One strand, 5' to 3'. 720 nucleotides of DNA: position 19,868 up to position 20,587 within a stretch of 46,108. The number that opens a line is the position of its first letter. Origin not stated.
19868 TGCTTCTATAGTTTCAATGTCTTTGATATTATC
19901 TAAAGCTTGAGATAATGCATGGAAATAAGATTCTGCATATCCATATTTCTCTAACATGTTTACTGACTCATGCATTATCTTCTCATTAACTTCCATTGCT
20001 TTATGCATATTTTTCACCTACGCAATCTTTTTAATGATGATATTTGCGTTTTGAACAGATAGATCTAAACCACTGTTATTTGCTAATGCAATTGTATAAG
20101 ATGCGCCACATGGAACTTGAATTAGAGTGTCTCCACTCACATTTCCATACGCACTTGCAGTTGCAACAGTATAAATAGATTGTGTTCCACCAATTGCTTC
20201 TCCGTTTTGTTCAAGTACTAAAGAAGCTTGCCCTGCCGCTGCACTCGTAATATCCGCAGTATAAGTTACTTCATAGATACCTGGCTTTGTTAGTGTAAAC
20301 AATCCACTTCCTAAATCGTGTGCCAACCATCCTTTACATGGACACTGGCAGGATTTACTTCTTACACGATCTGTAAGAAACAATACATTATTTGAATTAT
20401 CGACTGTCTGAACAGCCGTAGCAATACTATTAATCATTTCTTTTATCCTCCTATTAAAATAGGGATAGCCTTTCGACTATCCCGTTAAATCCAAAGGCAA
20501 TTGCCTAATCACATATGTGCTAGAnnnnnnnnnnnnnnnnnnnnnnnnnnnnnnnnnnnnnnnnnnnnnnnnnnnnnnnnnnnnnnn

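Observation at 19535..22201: Six-gene cargo block wedged inside the XkdX/XhlA-holin-endolysin cassette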

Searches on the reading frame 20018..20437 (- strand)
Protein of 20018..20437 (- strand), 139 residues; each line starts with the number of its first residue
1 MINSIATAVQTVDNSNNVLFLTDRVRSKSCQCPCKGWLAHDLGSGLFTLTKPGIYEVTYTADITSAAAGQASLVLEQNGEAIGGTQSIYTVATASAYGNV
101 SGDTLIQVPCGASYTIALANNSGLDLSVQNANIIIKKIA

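Call 3: search_protein_families(library=pfam, proteins=[window:20018-20437:-], max_evalue=1)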
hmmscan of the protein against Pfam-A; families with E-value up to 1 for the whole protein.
window:20018-20437:- (139 aa): 2 families
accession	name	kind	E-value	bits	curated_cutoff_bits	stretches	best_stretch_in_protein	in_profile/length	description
PF18573.7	BclA_C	-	2.9e-11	43.8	38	1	42-139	35-128/128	BclA C-terminal domain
PF00386.27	C1q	-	0.051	14.2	23.7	1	41-108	33-95/127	C1q domain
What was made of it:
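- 20018..20437 (-): E: 139-aa stand-alone BclA_C (C1q/TNF-type) domain protein (phrog_20016). Pfam 43.8 bits against cut-off 38 (call 3).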

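Call 4: search_protein_families(library=phrogs, proteins=[window:20018-20437:-], max_evalue=0.1)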
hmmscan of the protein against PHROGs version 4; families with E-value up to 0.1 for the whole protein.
window:20018-20437:- (139 aa): 1 family
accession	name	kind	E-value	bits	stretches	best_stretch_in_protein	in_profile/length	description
phrog_20016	-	unknown function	8.9e-19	68.5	1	1-138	1-140/141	-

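Call 7: search_dna_similar(query=window:20018-20437:-, collection=phages, mode=protein, max_rows=30, max_evalue=0.001)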
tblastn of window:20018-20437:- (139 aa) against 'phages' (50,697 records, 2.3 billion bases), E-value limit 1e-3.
Records with a match: 16; places in all: 16; records where one place covers at least 80% of the query: 12.
Best place of each record, by identity: <60% 16.
By first word of the organism name: Bacteriophage 12; Dulem 3; Butyrivibrio 1.
By host as written in the record: - 12; Propithecus coquereli 2; Varecia variegata 1; Butyrivibrio fibrisolvens DSM 3071 1.
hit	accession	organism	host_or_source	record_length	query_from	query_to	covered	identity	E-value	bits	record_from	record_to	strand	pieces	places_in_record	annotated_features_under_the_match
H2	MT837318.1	Bacteriophage sp.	human fecal samples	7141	1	139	100%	45.5%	3e-32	124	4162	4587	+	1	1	record has no annotation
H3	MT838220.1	Bacteriophage sp.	human fecal samples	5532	1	139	100%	34.4%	5e-9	59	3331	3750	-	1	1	record has no annotation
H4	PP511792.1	Dulem virus 33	Propithecus coquereli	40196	6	139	96%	33.8%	2e-12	69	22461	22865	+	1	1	hypothetical protein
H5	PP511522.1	Dulem virus 35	Varecia variegata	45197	1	133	96%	33.8%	1e-11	66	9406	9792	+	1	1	hypothetical protein (x2)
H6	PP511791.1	Dulem virus 39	Propithecus coquereli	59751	6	139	96%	33.3%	2e-11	65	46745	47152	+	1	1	hypothetical protein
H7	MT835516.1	Bacteriophage sp.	human fecal samples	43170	6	139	96%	32.6%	1e-7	54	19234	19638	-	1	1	record has no annotation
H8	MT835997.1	Bacteriophage sp.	human fecal samples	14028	8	139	95%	32.9%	2e-8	57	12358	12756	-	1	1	record has no annotation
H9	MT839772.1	Bacteriophage sp.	human fecal samples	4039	8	139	95%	32.9%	2e-8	57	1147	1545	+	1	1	record has no annotation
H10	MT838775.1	Bacteriophage sp.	human fecal samples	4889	8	139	95%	32.9%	4e-8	56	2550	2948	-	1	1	record has no annotation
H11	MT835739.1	Bacteriophage sp.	human fecal samples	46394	8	139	95%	32.1%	1e-7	55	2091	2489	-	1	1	record has no annotation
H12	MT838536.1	Bacteriophage sp.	human fecal samples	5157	2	139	99%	29.7%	8e-6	49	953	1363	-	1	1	record has no annotation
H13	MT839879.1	Bacteriophage sp.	human fecal samples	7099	13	139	91%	29.2%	1e-5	49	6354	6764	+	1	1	record has no annotation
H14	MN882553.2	Butyrivibrio virus Ceridwen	Butyrivibrio fibrisolvens DSM 3071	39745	33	139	77%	31.8%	2e-7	54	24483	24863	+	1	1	hypothetical protein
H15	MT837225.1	Bacteriophage sp.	human fecal samples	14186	34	139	76%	30.7%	2e-5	48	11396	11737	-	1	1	record has no annotation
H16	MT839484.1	Bacteriophage sp.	human fecal samples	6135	40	138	71%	31.4%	4e-8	56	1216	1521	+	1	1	record has no annotation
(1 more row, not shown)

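Call 9: get_annotated_region(hit=H6, flank=7000)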
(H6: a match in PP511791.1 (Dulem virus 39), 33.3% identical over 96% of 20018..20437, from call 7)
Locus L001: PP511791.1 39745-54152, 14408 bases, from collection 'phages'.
description: Dulem virus 39 isolate Duke_28FS_1, complete genome.
organism: Dulem virus 39 (NCBI taxid 3145757)
taxonomy: Viruses; Duplodnaviria; Heunggongvirae; Uroviricota; Caudoviricetes
host: Propithecus coquereli; source: feces; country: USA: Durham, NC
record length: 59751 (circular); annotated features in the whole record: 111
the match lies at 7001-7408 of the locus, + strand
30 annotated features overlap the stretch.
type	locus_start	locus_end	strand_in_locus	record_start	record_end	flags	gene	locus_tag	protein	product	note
CDS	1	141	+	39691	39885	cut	-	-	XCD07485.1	hypothetical protein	-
CDS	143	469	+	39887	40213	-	-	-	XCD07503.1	hypothetical protein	-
CDS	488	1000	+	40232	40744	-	-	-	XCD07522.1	hypothetical protein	-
CDS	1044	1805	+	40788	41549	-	-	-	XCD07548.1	replisome organizer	-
CDS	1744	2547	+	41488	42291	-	-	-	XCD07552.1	replicative helicase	-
CDS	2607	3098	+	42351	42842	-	-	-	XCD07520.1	hypothetical protein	-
CDS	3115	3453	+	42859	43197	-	-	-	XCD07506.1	hypothetical protein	-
CDS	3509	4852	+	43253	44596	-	-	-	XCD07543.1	integrase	-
CDS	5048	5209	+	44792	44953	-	-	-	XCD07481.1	hypothetical protein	-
CDS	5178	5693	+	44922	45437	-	-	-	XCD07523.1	hypothetical protein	-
CDS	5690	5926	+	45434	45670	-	-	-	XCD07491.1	hypothetical protein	-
CDS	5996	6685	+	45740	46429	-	-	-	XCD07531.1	hypothetical protein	-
CDS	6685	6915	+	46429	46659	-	-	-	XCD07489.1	hypothetical protein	-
CDS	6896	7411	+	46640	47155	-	-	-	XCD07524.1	hypothetical protein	-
CDS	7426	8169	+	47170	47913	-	-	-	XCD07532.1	hypothetical protein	-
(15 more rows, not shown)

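Call 13: search_protein_families(library=ncbifam, proteins=[window:20018-20437:-], max_evalue=1)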
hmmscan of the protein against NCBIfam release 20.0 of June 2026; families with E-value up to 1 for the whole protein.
window:20018-20437:- (139 aa): 1 family
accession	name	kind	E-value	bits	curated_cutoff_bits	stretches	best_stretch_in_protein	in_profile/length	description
TIGR03769.1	P_ac_wall_RPT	domain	0.023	15.2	30.9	1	50-64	10-24/41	TIGR03769 domain-containing protein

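Call 14: search_protein_families(library=padloc, proteins=[window:20018-20437:-], max_evalue=0.1)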
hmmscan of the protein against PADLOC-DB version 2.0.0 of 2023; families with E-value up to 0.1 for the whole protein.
window:20018-20437:- (139 aa): 0 families

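Call 20: get_annotated_region(hit=H14, flank=6000)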
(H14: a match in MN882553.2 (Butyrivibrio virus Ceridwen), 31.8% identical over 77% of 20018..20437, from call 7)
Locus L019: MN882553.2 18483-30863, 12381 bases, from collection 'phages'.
description: Butyrivibrio virus Ceridwen, complete genome.
organism: Butyrivibrio virus Ceridwen (NCBI taxid 2696359)
taxonomy: Viruses; Duplodnaviria; Heunggongvirae; Uroviricota; Caudoviricetes
host: Butyrivibrio fibrisolvens DSM 3071; source: -; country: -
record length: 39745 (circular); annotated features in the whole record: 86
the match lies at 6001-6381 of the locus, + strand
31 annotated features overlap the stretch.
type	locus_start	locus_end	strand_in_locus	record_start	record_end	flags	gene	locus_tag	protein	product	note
CDS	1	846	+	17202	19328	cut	-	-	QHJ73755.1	hypothetical protein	Hypothetical coding region with unknown function. ORF predicted by Phanotate-v1.1.2, Prodigal-v2.6.3.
CDS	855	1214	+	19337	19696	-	-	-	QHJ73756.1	hypothetical protein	Hypothetical coding region with unknown function. ORF predicted by GeneMarkS-2, Glimmer3, Phanotate-v1.1.2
CDS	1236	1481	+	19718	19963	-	-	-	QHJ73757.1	hypothetical protein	Hypothetical coding region with unknown function. ORF predicted by GeneMarkS-2, Glimmer3, Phanotate-v1.1.2, ...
regulatory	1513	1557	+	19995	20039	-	-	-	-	terminator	Predicted by FindTerm v2.8.1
CDS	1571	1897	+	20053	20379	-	-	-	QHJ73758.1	hypothetical protein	Hypothetical coding region with unknown function. ORF predicted by Phanotate-v1.1.2, Prodigal-v2.6.3. Alternative ORF ...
CDS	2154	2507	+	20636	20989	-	-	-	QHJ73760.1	hypothetical protein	Hypothetical coding region with unknown function. ORF predicted by GeneMarkS-2, Glimmer3, Phanotate-v1.1.2, ...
CDS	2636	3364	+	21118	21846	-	-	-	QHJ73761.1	hypothetical protein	Pfam endo-beta-N-acetylglucosaminidase domain 17-157bp (PF01832.20), putative peptidoglycan binding domain 1 184-239bp ...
regulatory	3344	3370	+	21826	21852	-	-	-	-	promoter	promoter predicted by PhagePromoter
CDS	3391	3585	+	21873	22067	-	-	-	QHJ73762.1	hypothetical protein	Hypothetical coding region with unknown function. ORF predicted by GeneMarkS-2, Glimmer3, Phanotate-v1.1.2, ...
CDS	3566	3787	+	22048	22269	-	-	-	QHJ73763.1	hypothetical protein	Hypothetical coding region with unknown function. ORF predicted by Phanotate-v1.1.2, Prodigal-v2.6.3, starting with ...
regulatory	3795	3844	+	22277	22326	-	-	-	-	terminator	Predicted by FindTerm v2.8.1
CDS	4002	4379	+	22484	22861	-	-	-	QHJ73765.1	hypothetical protein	Similar to unchracterised hypothetical protein in Geobacillus phage GBK2 (VOG5369, YP_009010506.1). ORF predicted by ...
CDS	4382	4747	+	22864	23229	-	-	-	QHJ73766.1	hypothetical protein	Hypothetical coding region with unknown function. ORF predicted by GeneMarkS-2, Glimmer3, Phanotate-v1.1.2, ...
CDS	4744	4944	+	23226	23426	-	-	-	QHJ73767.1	hypothetical protein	Hypothetical coding region with unknown function. ORF predicted by GeneMarkS-2, Phanotate-v1.1.2, Prodigal-v2.6.3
CDS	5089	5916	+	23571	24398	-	-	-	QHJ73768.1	hypothetical protein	Hypothetical coding region with unknown function. ORF predicted by GeneMarkS-2, Phanotate-v1.1.2, Prodigal-v2.6.3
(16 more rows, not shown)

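Call 21: get_annotated_region(hit=H4, flank=6000)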
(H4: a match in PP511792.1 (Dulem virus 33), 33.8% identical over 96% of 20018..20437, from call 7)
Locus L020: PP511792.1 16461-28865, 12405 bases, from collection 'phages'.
description: Dulem virus 33 isolate Duke_28FS_2, complete genome.
organism: Dulem virus 33 (NCBI taxid 3145751)
taxonomy: Viruses; Duplodnaviria; Heunggongvirae; Uroviricota; Caudoviricetes
host: Propithecus coquereli; source: feces; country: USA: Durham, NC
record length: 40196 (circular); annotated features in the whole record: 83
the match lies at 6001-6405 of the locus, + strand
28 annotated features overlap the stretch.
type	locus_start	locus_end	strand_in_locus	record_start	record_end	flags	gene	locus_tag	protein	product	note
CDS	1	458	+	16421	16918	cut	-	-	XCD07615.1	hypothetical protein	-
CDS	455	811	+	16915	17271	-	-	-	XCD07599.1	hypothetical protein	-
CDS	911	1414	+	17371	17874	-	-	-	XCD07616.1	hypothetical protein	-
CDS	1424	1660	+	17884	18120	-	-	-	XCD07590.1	hypothetical protein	-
CDS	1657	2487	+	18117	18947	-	-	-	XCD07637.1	PGrP protein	-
CDS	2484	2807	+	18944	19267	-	-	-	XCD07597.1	hypothetical protein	-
CDS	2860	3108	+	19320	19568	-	-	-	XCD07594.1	hypothetical protein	-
CDS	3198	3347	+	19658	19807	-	-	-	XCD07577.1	hypothetical protein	-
CDS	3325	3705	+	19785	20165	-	-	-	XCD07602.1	hypothetical protein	-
CDS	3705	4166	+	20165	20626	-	-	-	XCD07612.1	hypothetical protein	-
CDS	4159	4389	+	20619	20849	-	-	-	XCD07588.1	hypothetical protein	-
CDS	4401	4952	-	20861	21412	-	-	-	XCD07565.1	endonuclease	-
CDS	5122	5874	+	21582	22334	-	-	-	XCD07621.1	hypothetical protein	-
CDS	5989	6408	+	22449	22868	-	-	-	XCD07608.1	hypothetical protein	-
CDS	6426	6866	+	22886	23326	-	-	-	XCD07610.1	hypothetical protein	-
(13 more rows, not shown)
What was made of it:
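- In Dulem viruses 33 and 39 it lies close to the integrase gene (calls 9, 21).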

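Call 29: search_protein_families(library=pfam, proteins=[L001:7426-8169:+, L019:6446-7240:+, L019:5089-5916:+, L020:6426-6866:+], max_evalue=0.01)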
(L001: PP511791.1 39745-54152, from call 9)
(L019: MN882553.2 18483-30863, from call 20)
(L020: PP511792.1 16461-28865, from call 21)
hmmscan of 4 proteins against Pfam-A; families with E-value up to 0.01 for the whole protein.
L001:7426-8169:+ (247 aa): 0 families

L019:6446-7240:+ (264 aa): 1 family
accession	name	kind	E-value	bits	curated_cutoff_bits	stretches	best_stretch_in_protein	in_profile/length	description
PF12728.13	HTH_17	-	0.0017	19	27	1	222-261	2-41/51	Helix-turn-helix domain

L019:5089-5916:+ (275 aa): 0 families

L020:6426-6866:+ (146 aa): 0 families

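Call 45: search_solved_structures(query=window:20018-20437:-, max_evalue=10, show_alignments=2)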
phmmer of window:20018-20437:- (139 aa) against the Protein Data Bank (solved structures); distinct sequences matched with E-value up to 10: 6.
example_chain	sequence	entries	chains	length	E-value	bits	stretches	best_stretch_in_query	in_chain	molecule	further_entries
2z5w_A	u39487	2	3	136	0.14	15.3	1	40-139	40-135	BclA protein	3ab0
2r6q_A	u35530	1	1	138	0.2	14.8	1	40-139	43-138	BclA protein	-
3tyj_A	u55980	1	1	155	0.27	14.3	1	40-139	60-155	BclA protein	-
3twi_A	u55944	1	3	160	0.31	14.2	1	41-139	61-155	BclA protein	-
9vdb_A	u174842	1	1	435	1.3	12.1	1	13-66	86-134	Ring hydroxylating dioxygenase, alpha subunit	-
4s1s_H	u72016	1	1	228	2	11.5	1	25-53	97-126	Fab of VRC01-lineage antibody,45-VRC01.H5.F-185917 heavy chain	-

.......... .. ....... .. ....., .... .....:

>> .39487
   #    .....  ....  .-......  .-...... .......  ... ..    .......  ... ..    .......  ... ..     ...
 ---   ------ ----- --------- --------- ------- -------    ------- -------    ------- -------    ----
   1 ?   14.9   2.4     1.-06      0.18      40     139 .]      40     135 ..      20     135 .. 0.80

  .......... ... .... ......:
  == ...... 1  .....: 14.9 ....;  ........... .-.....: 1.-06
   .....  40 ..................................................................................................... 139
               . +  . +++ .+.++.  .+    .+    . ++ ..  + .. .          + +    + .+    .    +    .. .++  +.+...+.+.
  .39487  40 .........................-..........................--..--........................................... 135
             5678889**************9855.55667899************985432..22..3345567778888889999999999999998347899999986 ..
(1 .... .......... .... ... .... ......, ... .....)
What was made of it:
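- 20018..20437 (-): BclA is the top PDB match (call 45).
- On BclA_C (PF18573) domain family: BclA chains are the top four PDB hits, each weak on its own (E 0.14-0.31; call 45).
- Closest known: BclA exosporium filament of Bacillus anthracis/cereus. Same: E passes the BclA_C gathering threshold and aligns to the very C-terminus of BclA (...IIIKKIA against ...IIIEKVA) (calls 3, 45).
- Checked: BclA chains are its four best PDB sequence matches, though each is weak (call 45).
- E has a C1q/TNF-type head fold, like the tip of the BclA filament (calls 3, 45).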

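Call 51: search_protein_families(library=pfam, proteins=[L019:3566-3787:+], max_evalue=0.01)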
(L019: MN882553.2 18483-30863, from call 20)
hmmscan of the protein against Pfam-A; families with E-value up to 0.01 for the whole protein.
L019:3566-3787:+ (73 aa): 0 families
